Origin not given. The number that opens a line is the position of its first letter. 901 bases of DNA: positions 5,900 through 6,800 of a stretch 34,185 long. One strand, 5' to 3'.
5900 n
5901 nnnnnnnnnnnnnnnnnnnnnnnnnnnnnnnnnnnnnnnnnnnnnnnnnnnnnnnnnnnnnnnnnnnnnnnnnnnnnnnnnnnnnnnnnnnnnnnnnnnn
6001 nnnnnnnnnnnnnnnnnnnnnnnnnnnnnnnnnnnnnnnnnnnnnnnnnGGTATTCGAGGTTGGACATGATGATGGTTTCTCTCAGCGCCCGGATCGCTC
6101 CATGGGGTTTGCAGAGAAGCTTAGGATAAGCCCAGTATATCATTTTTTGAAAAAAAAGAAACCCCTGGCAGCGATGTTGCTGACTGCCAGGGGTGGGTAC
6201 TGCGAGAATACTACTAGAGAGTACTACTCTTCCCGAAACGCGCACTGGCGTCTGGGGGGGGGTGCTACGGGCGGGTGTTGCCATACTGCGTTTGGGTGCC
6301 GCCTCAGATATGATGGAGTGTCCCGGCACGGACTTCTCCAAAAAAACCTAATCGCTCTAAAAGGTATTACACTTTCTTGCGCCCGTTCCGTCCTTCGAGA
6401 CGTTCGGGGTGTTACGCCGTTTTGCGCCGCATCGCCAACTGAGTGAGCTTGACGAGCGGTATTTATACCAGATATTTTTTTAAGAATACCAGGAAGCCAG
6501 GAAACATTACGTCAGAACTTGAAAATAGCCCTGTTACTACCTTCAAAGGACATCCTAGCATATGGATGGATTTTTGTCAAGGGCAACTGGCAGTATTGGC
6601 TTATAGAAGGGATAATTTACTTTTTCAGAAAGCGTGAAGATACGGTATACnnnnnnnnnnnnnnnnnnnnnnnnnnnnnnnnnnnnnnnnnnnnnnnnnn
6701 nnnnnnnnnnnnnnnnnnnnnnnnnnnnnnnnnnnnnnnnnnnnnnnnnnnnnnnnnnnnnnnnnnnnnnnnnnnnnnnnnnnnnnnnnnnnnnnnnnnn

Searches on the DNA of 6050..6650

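Call 69: search_rna_families(source=window, start=6050, end=6650, threshold=evalue, max_evalue=1)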
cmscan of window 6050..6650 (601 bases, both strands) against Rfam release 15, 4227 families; matches with E-value up to 1: 1.
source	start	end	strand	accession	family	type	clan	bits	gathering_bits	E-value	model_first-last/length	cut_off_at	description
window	6154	6216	-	RF02399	NsiR1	Gene; sRNA;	-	18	39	0.56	1-60/60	no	Nitrogen stress-induced RNA 1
